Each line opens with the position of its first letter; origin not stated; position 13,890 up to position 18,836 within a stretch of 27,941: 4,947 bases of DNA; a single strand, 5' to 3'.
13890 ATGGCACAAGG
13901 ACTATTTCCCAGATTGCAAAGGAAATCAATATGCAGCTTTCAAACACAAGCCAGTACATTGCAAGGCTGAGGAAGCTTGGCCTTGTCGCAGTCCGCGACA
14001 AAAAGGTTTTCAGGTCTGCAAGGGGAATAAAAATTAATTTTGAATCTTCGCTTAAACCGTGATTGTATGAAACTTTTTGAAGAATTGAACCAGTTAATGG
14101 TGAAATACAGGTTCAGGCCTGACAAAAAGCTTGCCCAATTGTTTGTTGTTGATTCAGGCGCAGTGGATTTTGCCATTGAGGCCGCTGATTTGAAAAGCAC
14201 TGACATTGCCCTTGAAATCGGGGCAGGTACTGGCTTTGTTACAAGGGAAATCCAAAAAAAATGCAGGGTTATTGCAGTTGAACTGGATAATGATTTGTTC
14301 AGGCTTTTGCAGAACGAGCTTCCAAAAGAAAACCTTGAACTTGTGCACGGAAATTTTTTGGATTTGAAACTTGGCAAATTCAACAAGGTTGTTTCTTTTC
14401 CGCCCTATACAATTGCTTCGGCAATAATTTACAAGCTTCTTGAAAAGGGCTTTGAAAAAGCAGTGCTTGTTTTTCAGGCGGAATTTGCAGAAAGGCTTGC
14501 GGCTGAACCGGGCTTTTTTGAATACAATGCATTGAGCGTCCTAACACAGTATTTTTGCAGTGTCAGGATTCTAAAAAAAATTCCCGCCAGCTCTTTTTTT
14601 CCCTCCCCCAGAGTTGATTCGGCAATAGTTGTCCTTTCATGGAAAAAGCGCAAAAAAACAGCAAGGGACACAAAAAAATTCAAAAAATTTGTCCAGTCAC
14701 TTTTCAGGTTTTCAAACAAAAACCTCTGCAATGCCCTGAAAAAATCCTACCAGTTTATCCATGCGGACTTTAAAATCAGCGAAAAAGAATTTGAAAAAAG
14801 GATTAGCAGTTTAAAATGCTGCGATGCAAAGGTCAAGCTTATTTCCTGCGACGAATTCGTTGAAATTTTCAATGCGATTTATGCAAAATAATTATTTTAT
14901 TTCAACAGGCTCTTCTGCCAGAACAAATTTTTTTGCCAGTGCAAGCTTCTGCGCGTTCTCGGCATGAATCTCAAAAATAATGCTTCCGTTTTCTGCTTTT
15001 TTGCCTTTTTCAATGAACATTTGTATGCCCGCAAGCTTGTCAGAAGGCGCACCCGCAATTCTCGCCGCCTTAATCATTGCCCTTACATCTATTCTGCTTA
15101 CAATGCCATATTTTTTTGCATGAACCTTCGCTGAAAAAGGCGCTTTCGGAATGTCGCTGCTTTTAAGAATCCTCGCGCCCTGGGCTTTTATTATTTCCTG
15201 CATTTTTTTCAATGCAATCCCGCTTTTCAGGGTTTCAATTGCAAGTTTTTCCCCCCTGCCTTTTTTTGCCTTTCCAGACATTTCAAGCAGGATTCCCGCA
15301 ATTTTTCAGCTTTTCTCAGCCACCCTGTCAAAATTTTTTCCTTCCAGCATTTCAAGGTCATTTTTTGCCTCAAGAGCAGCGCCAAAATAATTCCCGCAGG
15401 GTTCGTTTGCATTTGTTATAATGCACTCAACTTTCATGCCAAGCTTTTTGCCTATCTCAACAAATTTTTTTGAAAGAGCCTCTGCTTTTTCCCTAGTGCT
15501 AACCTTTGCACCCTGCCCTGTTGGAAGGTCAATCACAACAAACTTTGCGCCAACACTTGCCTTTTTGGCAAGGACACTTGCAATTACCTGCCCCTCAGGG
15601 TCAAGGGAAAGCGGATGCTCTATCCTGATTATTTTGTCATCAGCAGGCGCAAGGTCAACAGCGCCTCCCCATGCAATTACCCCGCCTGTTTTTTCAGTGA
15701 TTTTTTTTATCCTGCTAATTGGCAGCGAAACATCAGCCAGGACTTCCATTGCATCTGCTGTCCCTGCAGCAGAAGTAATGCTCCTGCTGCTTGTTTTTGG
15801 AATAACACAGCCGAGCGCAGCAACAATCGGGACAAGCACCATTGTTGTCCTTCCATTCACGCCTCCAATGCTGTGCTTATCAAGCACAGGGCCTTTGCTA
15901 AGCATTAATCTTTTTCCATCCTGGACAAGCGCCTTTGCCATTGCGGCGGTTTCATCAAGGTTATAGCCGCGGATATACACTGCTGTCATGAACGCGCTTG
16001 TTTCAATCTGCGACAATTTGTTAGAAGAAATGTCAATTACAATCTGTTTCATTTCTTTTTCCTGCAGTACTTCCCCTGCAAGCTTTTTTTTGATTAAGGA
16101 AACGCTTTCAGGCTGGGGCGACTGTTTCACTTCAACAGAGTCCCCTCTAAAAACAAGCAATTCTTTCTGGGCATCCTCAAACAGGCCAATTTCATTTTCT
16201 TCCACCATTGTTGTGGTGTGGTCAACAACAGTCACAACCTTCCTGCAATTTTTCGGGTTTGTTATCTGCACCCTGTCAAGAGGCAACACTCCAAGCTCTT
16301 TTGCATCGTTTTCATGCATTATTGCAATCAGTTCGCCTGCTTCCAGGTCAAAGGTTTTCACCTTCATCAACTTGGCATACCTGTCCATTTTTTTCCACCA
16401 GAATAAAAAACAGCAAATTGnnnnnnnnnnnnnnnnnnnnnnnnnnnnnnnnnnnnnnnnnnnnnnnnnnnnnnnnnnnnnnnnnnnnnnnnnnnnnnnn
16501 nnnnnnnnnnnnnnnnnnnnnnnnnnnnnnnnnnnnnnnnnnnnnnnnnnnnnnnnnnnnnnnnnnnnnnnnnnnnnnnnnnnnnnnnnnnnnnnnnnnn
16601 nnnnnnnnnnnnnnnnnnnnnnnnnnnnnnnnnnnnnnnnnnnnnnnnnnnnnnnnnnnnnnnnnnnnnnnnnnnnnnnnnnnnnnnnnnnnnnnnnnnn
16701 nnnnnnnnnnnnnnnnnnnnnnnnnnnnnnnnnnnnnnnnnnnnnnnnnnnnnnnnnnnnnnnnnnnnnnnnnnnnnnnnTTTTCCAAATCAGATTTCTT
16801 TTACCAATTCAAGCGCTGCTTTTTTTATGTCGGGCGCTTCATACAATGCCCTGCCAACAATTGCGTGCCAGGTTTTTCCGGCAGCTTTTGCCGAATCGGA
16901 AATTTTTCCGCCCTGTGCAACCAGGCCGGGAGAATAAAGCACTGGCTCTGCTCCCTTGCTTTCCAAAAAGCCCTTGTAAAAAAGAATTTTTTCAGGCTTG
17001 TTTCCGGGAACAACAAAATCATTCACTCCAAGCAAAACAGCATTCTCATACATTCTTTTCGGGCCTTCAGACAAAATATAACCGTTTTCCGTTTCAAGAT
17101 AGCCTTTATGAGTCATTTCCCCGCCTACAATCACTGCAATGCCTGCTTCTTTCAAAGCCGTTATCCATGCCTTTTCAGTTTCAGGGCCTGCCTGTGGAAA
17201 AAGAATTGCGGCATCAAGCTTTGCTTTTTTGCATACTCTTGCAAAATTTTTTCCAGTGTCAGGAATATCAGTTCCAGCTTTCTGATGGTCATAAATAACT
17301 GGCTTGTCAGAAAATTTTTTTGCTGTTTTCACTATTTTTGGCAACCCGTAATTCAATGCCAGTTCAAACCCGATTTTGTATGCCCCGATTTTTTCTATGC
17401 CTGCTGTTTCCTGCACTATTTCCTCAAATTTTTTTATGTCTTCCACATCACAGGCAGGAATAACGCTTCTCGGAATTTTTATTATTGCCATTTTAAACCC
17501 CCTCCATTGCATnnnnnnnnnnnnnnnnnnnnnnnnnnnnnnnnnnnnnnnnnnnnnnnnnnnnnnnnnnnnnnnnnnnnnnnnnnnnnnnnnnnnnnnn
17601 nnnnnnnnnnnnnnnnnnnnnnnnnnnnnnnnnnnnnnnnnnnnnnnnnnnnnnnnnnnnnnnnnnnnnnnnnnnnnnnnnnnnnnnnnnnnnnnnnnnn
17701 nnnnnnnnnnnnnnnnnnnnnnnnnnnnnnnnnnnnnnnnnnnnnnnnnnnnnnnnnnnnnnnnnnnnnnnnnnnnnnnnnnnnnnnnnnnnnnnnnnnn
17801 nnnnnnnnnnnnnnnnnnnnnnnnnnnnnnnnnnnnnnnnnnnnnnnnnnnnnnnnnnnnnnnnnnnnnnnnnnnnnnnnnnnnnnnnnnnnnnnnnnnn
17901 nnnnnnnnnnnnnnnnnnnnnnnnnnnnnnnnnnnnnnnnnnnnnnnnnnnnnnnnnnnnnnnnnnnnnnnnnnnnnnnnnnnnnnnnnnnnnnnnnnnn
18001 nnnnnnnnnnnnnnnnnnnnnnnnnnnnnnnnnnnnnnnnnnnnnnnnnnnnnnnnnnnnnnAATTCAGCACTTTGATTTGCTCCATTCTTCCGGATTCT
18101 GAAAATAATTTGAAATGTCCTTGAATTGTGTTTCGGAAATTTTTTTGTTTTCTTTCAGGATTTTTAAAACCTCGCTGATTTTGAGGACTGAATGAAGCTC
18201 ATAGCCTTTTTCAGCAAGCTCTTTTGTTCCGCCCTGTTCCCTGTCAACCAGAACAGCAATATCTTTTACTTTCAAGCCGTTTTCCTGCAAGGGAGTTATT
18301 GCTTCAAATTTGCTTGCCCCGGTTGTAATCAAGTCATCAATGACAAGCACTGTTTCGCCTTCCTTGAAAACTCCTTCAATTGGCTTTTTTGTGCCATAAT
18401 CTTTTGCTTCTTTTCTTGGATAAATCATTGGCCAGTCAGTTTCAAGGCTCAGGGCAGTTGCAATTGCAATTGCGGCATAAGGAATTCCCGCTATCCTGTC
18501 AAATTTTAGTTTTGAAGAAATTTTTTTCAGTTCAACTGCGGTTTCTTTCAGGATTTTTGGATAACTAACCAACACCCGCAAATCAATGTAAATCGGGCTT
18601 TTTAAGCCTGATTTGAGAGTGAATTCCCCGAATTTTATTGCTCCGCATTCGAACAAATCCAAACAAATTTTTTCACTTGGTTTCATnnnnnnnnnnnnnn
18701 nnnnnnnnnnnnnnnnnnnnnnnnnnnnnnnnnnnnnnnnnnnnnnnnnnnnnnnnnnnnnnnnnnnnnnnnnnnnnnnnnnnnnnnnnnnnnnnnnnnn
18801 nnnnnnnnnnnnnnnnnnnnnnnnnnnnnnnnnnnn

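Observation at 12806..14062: Catalytically dead TyrRS-like domain fused to a winged HTH, divergently transcribed from the radical-SAM/kinase gene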

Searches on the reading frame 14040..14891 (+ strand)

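Call 3: search_protein_families(library=pfam, proteins=[window:14040-14891:+], max_evalue=1)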
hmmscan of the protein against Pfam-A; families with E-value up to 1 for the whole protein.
window:14040-14891:+ (283 aa): 9 families
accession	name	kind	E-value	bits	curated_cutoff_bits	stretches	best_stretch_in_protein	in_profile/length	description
PF00398.26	RrnaAD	-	1.4e-45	155.9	24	1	29-238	6-228/263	Ribosomal RNA adenine dimethylase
PF13649.12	Methyltransf_25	-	4.2e-06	27.8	27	1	58-120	2-71/97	Methyltransferase domain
PF08241.18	Methyltransf_11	-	0.00023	22.2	21.2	1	58-112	1-57/95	Methyltransferase domain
PF05175.20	MTS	-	0.0011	19.1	23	1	53-144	31-129/170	Methyltransferase small domain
PF01135.25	PCMT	-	0.0013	19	20.3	1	44-108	64-132/210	Protein-L-isoaspartate(D-aspartate) O-methyltransferase (PCMT)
PF08242.18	Methyltransf_12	-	0.013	16.7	30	1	58-116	1-68/98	Methyltransferase domain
PF02353.26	CMAS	-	0.047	13.4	27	1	42-120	51-134/273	Mycolic acid cyclopropane synthetase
PF07090.17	GATase1_like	-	0.21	11.5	27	1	200-265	8-71/247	Putative glutamine amidotransferase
PF12174.13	RST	-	0.38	11.1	22.7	1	85-115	11-41/67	RCD1-SRO-TAF4 (RST) plant domain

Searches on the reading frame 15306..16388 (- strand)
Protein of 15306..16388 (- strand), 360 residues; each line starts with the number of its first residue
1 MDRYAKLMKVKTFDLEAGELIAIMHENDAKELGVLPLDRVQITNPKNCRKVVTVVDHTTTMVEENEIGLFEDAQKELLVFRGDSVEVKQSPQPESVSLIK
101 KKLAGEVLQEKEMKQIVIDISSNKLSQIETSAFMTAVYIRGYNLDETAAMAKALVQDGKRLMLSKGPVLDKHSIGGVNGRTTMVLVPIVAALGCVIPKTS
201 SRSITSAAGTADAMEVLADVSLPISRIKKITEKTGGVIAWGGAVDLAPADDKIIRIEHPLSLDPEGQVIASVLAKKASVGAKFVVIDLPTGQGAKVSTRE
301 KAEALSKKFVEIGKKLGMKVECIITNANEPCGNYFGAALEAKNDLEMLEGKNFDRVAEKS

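Call 3: search_protein_families(library=pfam, proteins=[window:15306-16388:-], max_evalue=1)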
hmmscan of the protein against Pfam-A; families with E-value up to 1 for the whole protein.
window:15306-16388:- (360 aa): 4 families
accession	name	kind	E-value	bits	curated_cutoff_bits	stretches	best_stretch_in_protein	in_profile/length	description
PF02885.22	Glycos_trans_3N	-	1.3e-15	57.3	26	1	97-156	2-61/63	Glycosyl transferase family, helical bundle domain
PF00591.27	Glycos_transf_3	-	4.4e-11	43.3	27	1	167-344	3-199/253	Glycosyl transferase family, a/b domain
PF02359.24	CDC48_N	-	0.00044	20.8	35.1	1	16-89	11-82/85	Cell division protein 48 (CDC48), N-terminal domain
PF01568.27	Molydop_binding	-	0.007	16.8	26.8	1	17-58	26-66/110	Molydopterin dinucleotide binding domain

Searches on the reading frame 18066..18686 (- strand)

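Call 15: search_protein_families(library=pfam, proteins=[window:18066-18686:-], max_evalue=0.001)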
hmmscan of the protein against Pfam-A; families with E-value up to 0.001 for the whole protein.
window:18066-18686:- (206 aa): 2 families
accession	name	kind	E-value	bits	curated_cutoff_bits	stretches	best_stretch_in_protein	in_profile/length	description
PF00156.33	Pribosyltran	-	1.2e-06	28.3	26.3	1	53-155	19-132/158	Phosphoribosyl transferase domain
PF14681.12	UPRTase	-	0.00063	19.7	27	1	109-146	119-156/206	Uracil phosphoribosyltransferase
